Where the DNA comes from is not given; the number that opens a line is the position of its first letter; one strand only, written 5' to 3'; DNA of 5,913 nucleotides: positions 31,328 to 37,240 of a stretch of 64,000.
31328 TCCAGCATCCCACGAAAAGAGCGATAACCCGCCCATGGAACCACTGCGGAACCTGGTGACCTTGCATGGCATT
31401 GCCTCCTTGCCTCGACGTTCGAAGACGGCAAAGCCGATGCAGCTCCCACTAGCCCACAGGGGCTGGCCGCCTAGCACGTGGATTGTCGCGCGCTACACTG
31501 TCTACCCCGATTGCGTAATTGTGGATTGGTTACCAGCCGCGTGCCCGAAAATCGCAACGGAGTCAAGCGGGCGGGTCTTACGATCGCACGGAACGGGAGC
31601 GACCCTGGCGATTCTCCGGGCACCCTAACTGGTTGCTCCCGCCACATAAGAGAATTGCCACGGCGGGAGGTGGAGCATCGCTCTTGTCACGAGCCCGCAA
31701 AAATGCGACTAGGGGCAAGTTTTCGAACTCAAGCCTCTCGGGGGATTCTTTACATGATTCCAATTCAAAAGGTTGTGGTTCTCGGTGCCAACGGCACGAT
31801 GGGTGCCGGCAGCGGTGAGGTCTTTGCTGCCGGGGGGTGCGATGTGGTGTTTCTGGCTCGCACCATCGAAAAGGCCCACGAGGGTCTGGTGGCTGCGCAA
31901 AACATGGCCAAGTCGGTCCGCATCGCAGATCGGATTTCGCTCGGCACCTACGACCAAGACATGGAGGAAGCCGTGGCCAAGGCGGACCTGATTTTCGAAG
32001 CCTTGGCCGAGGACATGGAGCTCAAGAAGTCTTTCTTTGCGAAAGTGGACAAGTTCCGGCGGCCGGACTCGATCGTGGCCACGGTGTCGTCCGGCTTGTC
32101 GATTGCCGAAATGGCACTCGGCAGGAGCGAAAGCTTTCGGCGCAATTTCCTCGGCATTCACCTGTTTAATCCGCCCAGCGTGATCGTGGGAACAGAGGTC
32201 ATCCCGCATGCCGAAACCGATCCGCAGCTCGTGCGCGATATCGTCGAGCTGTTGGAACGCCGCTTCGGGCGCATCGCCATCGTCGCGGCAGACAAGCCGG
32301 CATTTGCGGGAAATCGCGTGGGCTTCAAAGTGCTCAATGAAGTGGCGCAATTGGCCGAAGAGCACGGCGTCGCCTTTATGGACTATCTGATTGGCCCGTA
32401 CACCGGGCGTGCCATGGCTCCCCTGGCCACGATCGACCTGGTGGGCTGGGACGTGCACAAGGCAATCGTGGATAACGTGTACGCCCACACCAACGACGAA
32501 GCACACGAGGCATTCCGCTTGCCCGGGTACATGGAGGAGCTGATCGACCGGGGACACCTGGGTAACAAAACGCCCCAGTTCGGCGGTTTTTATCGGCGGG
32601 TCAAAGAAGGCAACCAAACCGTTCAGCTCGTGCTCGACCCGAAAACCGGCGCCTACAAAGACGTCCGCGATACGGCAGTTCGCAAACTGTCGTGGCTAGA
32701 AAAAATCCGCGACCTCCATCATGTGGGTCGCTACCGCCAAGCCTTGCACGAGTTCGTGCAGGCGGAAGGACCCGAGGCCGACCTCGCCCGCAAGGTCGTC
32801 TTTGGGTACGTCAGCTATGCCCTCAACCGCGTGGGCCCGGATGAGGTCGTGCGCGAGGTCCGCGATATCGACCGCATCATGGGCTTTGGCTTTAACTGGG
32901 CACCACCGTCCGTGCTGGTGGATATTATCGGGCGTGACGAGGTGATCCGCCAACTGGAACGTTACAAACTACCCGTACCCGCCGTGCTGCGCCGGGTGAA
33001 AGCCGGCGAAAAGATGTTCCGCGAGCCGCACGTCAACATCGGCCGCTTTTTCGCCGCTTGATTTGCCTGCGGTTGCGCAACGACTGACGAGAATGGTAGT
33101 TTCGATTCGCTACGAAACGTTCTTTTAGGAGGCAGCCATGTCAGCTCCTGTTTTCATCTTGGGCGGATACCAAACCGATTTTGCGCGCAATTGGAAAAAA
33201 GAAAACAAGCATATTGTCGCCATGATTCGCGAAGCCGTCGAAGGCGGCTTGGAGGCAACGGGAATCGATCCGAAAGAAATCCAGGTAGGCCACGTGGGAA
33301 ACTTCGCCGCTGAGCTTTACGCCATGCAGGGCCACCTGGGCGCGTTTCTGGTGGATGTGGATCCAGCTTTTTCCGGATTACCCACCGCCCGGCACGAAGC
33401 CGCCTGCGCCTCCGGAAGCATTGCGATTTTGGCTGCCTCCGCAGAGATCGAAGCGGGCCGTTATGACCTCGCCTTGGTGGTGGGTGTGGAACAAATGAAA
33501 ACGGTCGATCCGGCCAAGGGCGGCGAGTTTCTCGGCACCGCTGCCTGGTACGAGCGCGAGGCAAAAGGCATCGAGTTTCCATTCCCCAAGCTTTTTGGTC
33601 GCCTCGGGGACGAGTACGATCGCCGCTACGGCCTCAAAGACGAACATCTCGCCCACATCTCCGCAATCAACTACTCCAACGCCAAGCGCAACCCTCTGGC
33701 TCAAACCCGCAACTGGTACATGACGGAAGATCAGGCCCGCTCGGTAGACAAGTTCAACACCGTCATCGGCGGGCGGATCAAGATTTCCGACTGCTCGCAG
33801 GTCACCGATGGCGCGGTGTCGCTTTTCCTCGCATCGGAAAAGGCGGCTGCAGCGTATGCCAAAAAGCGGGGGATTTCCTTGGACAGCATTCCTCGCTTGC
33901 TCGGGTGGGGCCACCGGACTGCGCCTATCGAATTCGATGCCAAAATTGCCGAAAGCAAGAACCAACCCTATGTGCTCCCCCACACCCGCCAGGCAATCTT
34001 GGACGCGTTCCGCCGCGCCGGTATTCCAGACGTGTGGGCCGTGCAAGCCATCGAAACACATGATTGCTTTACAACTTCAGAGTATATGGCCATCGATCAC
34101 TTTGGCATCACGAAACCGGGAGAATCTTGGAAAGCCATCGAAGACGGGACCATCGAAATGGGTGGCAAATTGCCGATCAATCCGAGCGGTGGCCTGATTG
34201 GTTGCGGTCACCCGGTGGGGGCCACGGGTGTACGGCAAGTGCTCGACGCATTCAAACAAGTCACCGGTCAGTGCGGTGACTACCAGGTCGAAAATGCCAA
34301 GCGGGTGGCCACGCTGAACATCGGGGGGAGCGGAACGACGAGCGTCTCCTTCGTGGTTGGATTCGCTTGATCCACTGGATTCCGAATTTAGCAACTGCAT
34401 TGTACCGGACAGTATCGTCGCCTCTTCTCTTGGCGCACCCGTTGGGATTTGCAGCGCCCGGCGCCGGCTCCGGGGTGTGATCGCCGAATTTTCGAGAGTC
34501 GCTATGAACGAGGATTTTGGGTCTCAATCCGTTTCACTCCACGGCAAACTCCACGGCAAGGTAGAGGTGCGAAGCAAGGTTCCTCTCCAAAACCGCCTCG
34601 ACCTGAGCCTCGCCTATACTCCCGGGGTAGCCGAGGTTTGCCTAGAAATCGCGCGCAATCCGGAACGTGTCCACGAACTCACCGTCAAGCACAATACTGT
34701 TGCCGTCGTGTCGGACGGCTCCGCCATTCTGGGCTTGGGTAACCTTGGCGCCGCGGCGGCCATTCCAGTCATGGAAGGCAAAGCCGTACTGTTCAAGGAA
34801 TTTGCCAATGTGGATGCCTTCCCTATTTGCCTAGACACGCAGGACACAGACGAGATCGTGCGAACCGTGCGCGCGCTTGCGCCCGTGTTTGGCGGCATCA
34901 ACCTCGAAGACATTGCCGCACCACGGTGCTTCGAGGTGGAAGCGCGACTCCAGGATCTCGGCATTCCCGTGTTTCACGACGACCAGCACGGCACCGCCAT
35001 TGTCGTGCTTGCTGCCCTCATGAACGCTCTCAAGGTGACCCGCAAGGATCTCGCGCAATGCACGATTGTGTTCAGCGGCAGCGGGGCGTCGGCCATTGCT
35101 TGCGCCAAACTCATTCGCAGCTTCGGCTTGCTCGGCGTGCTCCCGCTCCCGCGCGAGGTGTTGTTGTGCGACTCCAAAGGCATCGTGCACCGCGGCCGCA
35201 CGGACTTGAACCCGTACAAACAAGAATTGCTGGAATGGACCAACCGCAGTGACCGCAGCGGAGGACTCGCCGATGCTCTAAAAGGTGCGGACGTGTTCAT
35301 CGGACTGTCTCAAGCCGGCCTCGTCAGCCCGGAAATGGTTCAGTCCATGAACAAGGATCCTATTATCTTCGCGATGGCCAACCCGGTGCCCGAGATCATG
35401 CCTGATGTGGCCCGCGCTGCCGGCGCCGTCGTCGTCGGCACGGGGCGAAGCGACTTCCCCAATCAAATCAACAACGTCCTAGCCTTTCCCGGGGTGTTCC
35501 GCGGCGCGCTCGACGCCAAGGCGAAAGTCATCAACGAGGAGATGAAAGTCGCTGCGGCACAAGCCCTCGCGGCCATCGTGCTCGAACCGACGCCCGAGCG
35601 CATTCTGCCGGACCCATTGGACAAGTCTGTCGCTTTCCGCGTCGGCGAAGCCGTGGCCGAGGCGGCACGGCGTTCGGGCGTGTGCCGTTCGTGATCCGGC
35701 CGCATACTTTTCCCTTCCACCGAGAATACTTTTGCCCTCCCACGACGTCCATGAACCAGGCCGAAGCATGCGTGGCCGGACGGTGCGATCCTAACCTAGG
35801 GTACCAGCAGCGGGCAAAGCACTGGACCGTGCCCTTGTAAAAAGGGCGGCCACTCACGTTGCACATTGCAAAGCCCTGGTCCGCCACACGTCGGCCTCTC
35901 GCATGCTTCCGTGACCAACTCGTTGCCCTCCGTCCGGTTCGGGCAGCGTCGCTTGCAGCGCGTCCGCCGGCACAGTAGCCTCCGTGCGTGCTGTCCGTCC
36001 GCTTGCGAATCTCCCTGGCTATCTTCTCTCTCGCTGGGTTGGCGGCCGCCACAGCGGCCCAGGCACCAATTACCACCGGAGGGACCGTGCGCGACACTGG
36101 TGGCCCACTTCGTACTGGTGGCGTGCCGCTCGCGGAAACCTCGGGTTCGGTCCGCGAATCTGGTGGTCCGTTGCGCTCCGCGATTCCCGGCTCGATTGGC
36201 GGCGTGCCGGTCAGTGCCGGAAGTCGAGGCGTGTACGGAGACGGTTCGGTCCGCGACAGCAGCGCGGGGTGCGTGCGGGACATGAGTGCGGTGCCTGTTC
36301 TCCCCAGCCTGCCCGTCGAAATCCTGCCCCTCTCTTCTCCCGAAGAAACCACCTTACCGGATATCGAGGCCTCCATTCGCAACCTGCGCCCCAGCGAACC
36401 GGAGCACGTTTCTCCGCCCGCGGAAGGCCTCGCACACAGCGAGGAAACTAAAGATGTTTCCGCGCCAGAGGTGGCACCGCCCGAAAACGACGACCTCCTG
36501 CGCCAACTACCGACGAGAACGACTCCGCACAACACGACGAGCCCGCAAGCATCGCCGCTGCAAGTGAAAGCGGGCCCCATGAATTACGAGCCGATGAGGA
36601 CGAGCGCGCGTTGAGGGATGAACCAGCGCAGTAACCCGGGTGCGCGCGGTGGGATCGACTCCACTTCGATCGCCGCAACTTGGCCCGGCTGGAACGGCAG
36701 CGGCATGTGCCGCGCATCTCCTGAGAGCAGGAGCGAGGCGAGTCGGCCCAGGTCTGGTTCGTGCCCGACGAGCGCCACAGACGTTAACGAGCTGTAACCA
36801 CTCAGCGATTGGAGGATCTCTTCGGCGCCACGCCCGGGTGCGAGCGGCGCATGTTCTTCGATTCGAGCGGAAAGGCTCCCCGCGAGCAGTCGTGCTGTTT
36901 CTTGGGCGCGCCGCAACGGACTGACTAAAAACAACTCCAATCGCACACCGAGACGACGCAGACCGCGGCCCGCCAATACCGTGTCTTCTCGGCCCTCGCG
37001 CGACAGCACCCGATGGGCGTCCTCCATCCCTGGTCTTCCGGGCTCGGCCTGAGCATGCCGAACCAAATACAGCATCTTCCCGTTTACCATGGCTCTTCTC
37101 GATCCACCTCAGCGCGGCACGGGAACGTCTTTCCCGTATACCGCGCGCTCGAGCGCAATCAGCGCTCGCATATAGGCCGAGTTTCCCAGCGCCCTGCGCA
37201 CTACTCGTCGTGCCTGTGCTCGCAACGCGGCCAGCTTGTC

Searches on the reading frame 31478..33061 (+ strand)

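Call 39: search_protein_families(library=pfam, proteins=[window:31478-33061:+], max_evalue=0.001)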
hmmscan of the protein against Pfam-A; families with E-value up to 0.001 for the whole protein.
window:31478-33061:+ (527 aa): 2 families
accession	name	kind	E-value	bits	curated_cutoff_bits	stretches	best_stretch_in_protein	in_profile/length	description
PF02737.24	3HCDH_N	-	6e-35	121.2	22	1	98-272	1-179/180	3-hydroxyacyl-CoA dehydrogenase, NAD binding domain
PF00725.27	3HCDH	-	4.8e-12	46.7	22.1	1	276-367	2-92/97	3-hydroxyacyl-CoA dehydrogenase, C-terminal domain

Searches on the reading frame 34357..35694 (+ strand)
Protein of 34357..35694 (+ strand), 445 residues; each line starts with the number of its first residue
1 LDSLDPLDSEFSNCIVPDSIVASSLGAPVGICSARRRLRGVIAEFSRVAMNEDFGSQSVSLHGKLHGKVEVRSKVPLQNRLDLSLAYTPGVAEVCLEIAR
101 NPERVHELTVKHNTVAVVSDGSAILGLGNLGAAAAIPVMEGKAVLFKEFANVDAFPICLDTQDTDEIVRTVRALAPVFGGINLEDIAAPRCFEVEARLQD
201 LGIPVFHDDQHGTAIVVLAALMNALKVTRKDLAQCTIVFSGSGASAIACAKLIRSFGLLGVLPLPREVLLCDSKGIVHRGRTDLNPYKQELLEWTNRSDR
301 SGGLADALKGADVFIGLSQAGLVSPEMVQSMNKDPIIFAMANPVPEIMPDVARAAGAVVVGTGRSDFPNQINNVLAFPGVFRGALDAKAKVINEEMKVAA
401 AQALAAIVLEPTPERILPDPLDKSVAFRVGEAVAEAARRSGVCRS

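Call 39: search_protein_families(library=pfam, proteins=[window:34357-35694:+], max_evalue=0.001)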
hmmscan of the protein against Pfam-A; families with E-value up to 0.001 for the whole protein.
window:34357-35694:+ (445 aa): 2 families
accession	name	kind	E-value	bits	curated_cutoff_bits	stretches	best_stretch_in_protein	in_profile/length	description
PF00390.24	malic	-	1.2e-31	110.4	23.1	1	67-199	2-182/182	Malic enzyme, N-terminal domain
PF03949.21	Malic_M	-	1.6e-26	93.6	23.5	1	212-437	3-257/258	Malic enzyme, NAD binding domain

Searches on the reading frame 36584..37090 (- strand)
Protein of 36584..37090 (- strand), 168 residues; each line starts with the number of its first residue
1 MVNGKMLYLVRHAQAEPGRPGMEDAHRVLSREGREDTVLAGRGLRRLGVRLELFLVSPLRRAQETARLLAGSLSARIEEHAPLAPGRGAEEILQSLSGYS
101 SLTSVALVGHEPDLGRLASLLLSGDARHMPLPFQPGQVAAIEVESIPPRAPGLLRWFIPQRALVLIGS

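Call 39: search_protein_families(library=pfam, proteins=[window:36584-37090:-], max_evalue=0.001)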
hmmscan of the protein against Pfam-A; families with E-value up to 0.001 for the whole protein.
window:36584-37090:- (168 aa): 1 family
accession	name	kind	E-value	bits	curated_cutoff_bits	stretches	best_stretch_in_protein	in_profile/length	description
PF00300.27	His_Phos_1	-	9.2e-09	35.7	21.7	1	7-82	1-76/194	Histidine phosphatase superfamily (branch 1)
